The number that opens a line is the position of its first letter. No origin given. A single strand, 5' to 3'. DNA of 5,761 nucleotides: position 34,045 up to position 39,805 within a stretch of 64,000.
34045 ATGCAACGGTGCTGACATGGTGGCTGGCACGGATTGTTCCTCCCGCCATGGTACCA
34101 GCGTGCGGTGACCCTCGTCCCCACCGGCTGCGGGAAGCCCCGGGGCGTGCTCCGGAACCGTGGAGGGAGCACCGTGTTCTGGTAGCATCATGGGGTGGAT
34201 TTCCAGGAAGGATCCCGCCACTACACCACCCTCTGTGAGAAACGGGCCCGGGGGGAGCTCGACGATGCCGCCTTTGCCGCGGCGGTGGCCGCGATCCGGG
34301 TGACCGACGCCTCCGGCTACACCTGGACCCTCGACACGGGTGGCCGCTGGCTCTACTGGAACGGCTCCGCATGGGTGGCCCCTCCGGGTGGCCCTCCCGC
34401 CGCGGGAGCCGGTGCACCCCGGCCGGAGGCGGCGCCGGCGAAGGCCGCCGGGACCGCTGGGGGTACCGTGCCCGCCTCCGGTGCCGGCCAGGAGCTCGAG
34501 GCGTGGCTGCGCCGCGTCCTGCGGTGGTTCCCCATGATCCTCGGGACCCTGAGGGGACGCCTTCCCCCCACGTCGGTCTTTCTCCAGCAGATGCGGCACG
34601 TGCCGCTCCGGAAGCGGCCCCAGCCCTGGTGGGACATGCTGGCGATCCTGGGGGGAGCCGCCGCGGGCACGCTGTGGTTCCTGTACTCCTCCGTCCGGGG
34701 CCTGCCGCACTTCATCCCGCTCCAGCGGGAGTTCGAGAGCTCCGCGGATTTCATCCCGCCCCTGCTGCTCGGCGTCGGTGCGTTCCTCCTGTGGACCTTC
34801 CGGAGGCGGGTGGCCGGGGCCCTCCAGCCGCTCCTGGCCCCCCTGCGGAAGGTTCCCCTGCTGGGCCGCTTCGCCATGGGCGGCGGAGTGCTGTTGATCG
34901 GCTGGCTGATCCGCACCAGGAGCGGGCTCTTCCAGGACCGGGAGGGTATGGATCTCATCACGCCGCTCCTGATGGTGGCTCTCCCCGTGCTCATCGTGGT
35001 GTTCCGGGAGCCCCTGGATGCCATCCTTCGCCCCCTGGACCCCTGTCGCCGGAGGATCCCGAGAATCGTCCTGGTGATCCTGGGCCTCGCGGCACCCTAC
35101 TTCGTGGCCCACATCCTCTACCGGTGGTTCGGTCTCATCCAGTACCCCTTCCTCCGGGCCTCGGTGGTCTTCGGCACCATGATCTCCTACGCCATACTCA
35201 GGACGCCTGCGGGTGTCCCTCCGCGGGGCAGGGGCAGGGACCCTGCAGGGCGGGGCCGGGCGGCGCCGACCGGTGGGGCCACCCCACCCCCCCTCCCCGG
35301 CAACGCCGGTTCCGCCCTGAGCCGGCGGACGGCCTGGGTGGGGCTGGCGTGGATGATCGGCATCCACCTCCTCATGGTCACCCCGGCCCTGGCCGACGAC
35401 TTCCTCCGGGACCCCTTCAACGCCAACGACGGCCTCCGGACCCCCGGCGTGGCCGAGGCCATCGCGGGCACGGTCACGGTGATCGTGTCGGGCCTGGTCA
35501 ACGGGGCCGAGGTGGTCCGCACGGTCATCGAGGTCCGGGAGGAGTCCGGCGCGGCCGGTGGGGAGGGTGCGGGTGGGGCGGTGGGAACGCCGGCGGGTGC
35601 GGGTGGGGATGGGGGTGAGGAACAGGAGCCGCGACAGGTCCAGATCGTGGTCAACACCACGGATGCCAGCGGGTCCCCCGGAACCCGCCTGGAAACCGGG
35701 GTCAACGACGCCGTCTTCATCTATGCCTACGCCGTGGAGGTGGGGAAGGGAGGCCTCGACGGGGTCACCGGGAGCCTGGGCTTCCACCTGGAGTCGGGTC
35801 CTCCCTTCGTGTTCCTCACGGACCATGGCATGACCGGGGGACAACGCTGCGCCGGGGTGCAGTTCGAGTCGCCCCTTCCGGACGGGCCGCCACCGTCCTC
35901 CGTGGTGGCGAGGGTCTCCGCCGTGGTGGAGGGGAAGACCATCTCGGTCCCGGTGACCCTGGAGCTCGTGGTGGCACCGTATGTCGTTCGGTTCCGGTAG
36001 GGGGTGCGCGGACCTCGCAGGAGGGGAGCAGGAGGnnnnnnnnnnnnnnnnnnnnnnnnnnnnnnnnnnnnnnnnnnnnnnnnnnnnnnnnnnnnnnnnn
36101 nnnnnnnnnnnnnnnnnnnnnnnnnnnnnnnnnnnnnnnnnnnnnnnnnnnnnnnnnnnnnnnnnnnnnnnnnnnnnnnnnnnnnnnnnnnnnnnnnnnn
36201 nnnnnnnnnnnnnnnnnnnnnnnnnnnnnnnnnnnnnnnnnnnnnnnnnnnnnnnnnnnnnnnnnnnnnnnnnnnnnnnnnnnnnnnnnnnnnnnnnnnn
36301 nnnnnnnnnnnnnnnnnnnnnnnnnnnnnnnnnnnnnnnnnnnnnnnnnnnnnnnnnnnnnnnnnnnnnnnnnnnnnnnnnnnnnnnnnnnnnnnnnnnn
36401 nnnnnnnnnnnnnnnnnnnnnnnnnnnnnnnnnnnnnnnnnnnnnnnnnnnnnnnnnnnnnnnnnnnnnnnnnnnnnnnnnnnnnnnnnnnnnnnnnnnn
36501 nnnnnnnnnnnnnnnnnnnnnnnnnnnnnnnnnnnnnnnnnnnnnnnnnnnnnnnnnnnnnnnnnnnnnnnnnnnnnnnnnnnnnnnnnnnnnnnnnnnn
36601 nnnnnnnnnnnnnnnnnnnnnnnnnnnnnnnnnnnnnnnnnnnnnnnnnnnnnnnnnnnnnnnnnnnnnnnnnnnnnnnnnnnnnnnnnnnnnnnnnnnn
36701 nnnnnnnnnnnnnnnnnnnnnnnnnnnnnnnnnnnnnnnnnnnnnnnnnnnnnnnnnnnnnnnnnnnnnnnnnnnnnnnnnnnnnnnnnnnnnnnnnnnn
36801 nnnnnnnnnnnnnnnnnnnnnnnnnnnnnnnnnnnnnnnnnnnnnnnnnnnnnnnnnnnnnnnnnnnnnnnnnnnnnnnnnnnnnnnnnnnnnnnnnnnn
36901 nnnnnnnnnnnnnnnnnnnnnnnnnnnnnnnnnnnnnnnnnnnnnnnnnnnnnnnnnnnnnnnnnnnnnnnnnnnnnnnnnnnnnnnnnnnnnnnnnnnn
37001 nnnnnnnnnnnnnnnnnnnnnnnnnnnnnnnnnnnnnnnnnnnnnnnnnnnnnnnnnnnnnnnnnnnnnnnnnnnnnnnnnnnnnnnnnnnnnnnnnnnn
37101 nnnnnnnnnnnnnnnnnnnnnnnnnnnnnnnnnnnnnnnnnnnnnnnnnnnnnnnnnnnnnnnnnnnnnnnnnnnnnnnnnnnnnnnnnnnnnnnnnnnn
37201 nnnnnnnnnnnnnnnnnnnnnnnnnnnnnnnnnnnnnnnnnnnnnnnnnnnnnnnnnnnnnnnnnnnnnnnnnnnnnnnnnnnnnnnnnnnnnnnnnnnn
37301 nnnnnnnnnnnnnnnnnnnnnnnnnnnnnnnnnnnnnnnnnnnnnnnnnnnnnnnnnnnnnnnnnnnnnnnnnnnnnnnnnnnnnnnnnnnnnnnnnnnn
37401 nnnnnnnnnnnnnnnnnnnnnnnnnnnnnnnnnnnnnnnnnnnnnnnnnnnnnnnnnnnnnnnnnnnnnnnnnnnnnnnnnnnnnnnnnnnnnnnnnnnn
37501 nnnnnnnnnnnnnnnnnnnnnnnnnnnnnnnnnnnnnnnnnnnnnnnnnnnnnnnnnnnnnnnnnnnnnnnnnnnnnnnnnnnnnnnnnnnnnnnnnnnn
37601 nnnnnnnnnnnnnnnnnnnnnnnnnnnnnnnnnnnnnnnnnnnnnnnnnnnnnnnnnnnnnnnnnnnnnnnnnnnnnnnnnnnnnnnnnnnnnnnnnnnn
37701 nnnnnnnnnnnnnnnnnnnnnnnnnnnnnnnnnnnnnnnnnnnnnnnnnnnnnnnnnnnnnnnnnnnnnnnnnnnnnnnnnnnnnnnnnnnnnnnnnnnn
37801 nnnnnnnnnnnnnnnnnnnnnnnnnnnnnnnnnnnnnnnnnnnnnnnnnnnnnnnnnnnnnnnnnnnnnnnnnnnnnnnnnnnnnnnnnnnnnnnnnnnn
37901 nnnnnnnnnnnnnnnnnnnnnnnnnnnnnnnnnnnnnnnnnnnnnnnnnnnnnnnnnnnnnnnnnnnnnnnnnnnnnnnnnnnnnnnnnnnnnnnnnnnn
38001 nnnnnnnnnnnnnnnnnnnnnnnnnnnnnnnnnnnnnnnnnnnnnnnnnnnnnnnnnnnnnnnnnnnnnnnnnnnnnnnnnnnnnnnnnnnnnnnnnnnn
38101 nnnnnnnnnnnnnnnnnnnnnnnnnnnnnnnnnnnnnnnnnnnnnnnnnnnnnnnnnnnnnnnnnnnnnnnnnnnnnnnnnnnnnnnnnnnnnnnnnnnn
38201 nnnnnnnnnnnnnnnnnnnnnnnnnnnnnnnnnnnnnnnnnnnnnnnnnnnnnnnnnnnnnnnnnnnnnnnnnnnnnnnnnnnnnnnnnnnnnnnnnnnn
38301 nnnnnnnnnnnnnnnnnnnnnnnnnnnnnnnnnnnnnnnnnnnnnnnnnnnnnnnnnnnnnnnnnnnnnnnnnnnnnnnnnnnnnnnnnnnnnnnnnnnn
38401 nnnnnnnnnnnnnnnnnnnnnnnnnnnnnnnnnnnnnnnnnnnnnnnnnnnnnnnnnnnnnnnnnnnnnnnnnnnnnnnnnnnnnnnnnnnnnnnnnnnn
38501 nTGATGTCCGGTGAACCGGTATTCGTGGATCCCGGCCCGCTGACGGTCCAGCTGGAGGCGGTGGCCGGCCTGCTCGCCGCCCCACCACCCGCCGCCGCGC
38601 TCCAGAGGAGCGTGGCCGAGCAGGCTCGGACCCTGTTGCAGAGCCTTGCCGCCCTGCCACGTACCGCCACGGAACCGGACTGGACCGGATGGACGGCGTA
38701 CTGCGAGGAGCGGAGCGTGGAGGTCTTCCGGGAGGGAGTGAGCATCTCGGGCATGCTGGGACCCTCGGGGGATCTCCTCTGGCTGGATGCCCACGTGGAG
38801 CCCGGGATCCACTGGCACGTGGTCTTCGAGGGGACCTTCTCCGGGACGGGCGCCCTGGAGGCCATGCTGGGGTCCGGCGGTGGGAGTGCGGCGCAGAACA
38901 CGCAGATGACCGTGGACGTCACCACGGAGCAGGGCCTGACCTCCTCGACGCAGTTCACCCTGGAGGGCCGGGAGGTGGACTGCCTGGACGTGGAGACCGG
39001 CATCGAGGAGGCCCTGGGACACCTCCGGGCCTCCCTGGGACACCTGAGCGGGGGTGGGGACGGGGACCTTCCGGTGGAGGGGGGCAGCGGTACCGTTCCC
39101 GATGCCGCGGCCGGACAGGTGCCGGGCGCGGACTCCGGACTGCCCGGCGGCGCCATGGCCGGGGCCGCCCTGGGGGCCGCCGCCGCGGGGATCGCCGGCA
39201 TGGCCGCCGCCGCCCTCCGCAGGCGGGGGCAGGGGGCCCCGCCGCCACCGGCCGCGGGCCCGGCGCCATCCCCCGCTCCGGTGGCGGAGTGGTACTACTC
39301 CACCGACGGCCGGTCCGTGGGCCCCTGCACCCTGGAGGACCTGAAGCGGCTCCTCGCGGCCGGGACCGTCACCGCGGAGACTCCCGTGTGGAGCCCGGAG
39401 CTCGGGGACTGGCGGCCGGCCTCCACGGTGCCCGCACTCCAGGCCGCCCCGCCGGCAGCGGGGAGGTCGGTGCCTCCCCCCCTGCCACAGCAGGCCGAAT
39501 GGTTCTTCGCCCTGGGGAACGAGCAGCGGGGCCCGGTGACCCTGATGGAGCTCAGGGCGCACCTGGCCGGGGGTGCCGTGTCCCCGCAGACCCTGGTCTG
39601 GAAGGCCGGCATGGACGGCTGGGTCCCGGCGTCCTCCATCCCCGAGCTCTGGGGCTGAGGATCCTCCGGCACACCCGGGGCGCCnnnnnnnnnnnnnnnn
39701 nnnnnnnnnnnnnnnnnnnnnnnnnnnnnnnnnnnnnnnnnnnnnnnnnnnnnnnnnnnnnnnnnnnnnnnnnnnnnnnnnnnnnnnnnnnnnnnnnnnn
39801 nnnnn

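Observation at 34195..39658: Uncharacterised three-gene operon: polytopic membrane protein, 822-aa helical giant, TM-anchored double-GYF protein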

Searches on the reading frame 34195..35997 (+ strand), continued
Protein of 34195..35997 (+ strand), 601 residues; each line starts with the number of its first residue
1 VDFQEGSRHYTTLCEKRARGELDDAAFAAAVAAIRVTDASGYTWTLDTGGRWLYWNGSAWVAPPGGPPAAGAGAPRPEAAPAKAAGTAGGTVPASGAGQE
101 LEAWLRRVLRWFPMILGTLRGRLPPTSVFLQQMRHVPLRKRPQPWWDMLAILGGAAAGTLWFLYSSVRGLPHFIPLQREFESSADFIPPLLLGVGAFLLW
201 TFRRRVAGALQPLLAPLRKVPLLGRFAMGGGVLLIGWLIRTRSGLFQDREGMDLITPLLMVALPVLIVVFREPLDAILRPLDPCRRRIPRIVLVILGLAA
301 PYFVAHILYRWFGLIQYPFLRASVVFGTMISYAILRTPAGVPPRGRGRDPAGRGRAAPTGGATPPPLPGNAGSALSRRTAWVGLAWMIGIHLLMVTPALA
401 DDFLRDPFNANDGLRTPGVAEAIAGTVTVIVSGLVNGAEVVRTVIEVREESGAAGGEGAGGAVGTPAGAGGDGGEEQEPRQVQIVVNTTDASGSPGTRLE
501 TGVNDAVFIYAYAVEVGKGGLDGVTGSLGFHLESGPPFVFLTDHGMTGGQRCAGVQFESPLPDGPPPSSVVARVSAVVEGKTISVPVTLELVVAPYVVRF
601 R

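Call 70: fold_search(model_id=the predicted structure, library=pdb)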
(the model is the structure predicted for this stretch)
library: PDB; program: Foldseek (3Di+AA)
matches with E <= 10: 938; with E <= 0.001: 0
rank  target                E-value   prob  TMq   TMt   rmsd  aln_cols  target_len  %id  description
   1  4uj8_A                1.2e-02  1.00  0.14  0.29   5.9       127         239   15  Structure of surface layer protein SbsC, domains 6-7 (released 2016-04-27)
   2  3mnm_A                1.8e-02  0.99  0.11  0.41   7.9       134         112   13  Crystal structure of GAE domain of GGA2p from Saccharomyces cerevisiae (released 2010-09-08)
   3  3mnm_C                2.0e-02  0.99  0.11  0.42   8.0       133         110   12  Crystal structure of GAE domain of GGA2p from Saccharomyces cerevisiae (released 2010-09-08)
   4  5fty_B                2.3e-02  1.00  0.14  0.31   5.7       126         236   13  Structure of surface layer protein SbsC, domains 6-7 (monoclinic form) (released 2017-02-22)
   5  5cn2_A                2.3e-02  0.98  0.11  0.39   8.1       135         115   10  Crystal structure of yeast GGA1_GAE domain-C2221 (released 2016-07-20)
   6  5cn1_C                3.1e-02  0.97  0.11  0.40   7.8       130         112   12  Crystal structure of yeast GGA1_GAE domain-P21 (released 2016-07-20)
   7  5cn1_A                4.8e-02  0.95  0.11  0.39   8.0       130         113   11  Crystal structure of yeast GGA1_GAE domain-P21 (released 2016-07-20)
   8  4pbv_D                5.8e-02  0.99  0.12  0.32   5.3       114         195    9  Crystal structure of chicken receptor protein tyrosine phosphatase sigma in complex with TrkC (released 2014-11-12)
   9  5cn1_D                6.7e-02  0.93  0.11  0.39   8.4       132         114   10  Crystal structure of yeast GGA1_GAE domain-P21 (released 2016-07-20)
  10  5cn2_B                6.7e-02  0.87  0.11  0.37   7.9       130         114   14  Crystal structure of yeast GGA1_GAE domain-C2221 (released 2016-07-20)
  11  4hcr_A                7.1e-02  0.98  0.11  0.30   8.1       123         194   13  Crystal structure of human MAdCAM-1 D1D2 complexed with Fab PF-547659 (released 2013-01-23)
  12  6hci_B                7.4e-02  0.98  0.12  0.49   5.3       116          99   11  Crystal structure of titin M3 domain (released 2019-08-28)
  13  6hci_C                7.8e-02  0.98  0.12  0.50   5.4       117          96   11  Crystal structure of titin M3 domain (released 2019-08-28)
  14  3f85                  7.8e-02  0.82  0.12  0.15   7.6       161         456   11  Structure of fusion complex of homo trimeric major pilin subunits CfaB of CFA/I fimbirae from ETEC E. coli (released 2009-08-11)
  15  1iu1_A                9.0e-02  0.77  0.10  0.34   8.6       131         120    7  Crystal structure of human gamma1-adaptin ear domain (released 2002-07-10)
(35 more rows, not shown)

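Call 80: search_protein_families(library=phrogs, proteins=[window:34195-35997:+], max_evalue=0.1)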
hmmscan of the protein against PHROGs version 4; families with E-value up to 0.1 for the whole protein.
window:34195-35997:+ (601 aa): 0 families

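Call 104: search_protein_families(library=pfam, alignment_id=A5, max_evalue=1)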
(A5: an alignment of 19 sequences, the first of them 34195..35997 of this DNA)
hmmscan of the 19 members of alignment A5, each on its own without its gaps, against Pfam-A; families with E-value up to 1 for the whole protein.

A. member 1, window:34195-35997:+ (601 aa): 0 families

B. families by the number of members that match (of 19 scanned): 12 families
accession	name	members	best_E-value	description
PF09851.14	SHOCT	2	0.17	Short C-terminal domain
PF15110.11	TMEM141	2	0.19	TMEM141 protein family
PF14015.11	DUF4231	2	0.24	Protein of unknown function (DUF4231)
PF12911.12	OppC_N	2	0.42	N-terminal TM domain of oligopeptide transport permease C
PF18099.7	CBM_35_2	1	0.11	Carbohydrate binding module (family 35)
PF13571.11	DUF4133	1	0.12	Domain of unknown function (DUF4133)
PF08706.16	D5_N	1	0.17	D5 N terminal like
PF10708.14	DUF2510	1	0.31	Protein of unknown function (DUF2510)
PF19964.5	EAD11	1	0.37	Effector-associated domain 11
PF19690.4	DUF6191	1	0.59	Family of unknown function (DUF6191)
PF05802.16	SctB2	1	0.85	SPI-2 type 3 secretion system translocon protein SctB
PF15693.10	Med26_C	1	0.96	Mediator complex subunit 26 C-terminal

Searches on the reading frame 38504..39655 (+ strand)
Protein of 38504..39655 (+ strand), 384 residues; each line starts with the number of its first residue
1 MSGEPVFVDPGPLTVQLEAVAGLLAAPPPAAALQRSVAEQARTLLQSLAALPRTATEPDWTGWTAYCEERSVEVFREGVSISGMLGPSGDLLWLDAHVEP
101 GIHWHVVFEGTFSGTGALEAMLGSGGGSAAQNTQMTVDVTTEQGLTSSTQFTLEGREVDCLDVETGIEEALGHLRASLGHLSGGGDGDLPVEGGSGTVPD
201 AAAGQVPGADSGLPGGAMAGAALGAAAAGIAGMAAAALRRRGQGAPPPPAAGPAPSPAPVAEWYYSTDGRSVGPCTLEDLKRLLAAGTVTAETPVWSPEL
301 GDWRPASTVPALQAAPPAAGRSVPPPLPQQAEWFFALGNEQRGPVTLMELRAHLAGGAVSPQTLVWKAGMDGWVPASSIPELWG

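Call 6: search_protein_families(library=pfam, proteins=[window:38504-39655:+], max_evalue=1)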
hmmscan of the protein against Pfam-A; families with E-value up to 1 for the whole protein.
window:38504-39655:+ (384 aa): 3 families
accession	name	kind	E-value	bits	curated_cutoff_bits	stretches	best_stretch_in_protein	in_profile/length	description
PF14237.11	GYF_2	-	1.1e-39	134.4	25.8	2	333-382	1-50/50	GYF domain 2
PF25531.1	GYF_ATXR3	-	2.2e-05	25.1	27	1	263-290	3-31/48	Histone-lysine N-methyltransferase ATXR3, GYF domain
PF23148.1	Gp77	-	0.14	13.2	27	1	121-153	53-83/84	Podophage GP4 fiber-tail adaptor protein gp77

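Call 7: search_protein_families(library=padloc, proteins=[window:38504-39655:+], max_evalue=1)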
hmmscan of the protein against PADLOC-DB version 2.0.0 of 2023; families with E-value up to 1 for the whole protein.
window:38504-39655:+ (384 aa): 0 families

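Call 8: search_protein_families(library=ncbifam, proteins=[window:38504-39655:+], max_evalue=1)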
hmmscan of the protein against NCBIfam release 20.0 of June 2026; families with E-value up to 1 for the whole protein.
window:38504-39655:+ (384 aa): 1 family
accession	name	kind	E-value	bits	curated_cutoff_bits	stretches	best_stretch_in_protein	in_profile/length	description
NF033761.1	gliding_GltJ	equivalog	8.1e-16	58.2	450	2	329-382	146-199/671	adventurous gliding motility protein GltJ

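Call 80: search_protein_families(library=phrogs, proteins=[window:38504-39655:+], max_evalue=0.1)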
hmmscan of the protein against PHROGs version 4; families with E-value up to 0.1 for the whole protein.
window:38504-39655:+ (384 aa): 0 families
